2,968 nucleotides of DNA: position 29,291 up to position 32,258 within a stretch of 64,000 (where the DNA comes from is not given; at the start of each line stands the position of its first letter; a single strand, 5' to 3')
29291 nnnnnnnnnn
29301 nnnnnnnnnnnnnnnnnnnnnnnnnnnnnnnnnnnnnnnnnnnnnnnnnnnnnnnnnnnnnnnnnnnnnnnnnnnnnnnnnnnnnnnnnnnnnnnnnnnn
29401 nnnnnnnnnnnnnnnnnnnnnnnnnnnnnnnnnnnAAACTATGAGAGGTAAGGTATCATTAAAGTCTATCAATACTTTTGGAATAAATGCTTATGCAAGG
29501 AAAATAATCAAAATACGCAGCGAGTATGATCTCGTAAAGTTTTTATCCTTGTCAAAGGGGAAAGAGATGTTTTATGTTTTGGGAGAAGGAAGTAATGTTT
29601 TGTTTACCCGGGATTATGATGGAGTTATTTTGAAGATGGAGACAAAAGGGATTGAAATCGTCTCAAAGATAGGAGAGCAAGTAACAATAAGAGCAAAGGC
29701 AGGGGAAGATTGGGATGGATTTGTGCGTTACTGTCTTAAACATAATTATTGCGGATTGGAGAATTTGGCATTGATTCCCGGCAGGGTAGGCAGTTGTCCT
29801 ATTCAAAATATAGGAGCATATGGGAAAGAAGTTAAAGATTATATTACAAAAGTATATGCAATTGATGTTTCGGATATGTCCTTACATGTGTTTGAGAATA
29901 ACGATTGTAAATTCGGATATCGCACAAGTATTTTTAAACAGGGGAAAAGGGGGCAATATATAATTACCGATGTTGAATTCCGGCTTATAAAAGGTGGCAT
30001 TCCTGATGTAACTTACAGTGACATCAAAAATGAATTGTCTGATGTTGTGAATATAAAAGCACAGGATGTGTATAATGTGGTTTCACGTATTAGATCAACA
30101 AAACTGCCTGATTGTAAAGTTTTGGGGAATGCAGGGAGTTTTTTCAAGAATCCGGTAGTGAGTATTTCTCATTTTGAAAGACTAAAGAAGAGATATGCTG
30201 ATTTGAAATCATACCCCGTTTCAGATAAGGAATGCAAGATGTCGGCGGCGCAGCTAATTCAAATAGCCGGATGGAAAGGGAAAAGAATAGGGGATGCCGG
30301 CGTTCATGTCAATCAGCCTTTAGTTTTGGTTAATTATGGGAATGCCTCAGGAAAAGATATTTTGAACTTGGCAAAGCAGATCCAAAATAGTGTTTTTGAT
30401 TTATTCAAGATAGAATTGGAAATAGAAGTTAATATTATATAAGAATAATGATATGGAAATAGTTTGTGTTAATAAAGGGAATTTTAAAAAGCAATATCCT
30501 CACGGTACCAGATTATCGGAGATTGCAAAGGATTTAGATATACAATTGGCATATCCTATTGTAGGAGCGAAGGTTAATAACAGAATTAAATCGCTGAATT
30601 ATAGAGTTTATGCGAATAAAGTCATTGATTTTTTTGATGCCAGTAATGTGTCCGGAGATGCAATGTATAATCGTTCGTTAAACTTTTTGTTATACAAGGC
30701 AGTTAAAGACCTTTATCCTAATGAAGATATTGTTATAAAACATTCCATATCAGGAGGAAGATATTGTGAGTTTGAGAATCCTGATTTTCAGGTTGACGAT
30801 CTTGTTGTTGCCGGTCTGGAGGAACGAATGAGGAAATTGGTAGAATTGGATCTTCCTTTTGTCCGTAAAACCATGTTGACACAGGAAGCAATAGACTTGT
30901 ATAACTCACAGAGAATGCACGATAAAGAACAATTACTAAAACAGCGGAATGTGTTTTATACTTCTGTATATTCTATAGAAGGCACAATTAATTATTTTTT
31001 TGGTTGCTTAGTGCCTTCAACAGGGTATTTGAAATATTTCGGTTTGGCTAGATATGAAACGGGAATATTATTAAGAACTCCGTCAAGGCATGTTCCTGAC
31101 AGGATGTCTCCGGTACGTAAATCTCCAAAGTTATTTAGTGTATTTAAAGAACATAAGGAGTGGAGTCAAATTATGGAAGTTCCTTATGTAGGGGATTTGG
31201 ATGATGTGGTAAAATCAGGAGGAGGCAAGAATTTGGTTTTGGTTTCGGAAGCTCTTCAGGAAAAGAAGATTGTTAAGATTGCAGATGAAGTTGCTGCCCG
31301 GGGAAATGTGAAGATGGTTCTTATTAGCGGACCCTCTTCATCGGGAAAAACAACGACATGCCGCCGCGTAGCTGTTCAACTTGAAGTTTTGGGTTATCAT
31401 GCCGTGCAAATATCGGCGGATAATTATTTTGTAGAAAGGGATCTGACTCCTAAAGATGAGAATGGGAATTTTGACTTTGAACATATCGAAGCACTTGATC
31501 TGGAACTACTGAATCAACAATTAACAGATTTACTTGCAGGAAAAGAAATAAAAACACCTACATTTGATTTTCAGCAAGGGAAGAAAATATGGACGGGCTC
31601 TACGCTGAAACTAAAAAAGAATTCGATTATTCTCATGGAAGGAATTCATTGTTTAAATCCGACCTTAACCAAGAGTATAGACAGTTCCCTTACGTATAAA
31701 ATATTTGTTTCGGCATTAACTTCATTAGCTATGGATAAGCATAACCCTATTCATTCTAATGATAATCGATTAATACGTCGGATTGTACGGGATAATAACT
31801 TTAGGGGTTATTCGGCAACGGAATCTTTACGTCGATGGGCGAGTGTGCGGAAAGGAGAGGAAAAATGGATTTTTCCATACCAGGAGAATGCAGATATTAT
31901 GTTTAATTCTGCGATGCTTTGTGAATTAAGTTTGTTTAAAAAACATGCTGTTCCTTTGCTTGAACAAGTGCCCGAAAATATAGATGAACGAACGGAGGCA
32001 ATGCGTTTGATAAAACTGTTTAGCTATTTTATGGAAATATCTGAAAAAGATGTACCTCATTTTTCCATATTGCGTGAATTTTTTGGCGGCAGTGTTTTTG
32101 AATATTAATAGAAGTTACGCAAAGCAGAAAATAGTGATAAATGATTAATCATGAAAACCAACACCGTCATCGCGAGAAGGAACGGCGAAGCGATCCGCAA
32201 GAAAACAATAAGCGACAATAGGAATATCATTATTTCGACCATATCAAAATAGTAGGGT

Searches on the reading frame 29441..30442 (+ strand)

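Call 22: search_protein_families(library=ncbifam, proteins=[window:29441-30442:+], max_evalue=0.00001)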
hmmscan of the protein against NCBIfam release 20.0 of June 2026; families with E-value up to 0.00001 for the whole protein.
window:29441-30442:+ (333 aa): 7 families
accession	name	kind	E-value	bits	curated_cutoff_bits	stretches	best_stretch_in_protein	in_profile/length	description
NF000755.0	PRK00046.1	equivalog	3.9e-123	410.5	277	1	4-333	7-335/343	UDP-N-acetylmuramate dehydrogenase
TIGR00179.1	murB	equivalog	4.9e-62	209.8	144.5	1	7-333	1-289/290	UDP-N-acetylmuramate dehydrogenase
NF010478.0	PRK13903.1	equivalog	7.8e-62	209.2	231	1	4-329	18-354/362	UDP-N-acetylmuramate dehydrogenase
NF010480.0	PRK13905.1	equivalog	8.6e-42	143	259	1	4-333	19-298/303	UDP-N-acetylmuramate dehydrogenase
NF011245.0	PRK14651.1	equivalog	3e-17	62.7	224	2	7-183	9-168/273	UDP-N-acetylmuramate dehydrogenase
NF010479.0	PRK13904.1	equivalog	4.3e-16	59.2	273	2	23-167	14-148/258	UDP-N-acetylmuramate dehydrogenase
NF011242.0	PRK14648.1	equivalog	1.1e-09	38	426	0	42-136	54-150/354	UDP-N-acetylmuramate dehydrogenase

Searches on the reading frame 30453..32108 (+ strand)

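Call 22: search_protein_families(library=ncbifam, proteins=[window:30453-32108:+], max_evalue=0.00001)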
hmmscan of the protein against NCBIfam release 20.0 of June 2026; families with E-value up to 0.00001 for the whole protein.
window:30453-32108:+ (551 aa): 4 families
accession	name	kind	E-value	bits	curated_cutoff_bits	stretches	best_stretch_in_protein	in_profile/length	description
NF004018.0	PRK05480.1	equivalog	3.1e-26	92.2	180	1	286-486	6-187/210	uridine kinase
TIGR00235.1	udk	equivalog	1.1e-24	87.3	220.3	1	288-485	8-186/207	uridine kinase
NF005655.0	PRK07429.1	subfamily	2.5e-11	43.3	236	1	286-484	8-183/326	phosphoribulokinase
NF006746.0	PRK09270.1-5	subfamily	8.2e-06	24.9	250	0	272-420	4-155/210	nucleoside/nucleotide kinase family protein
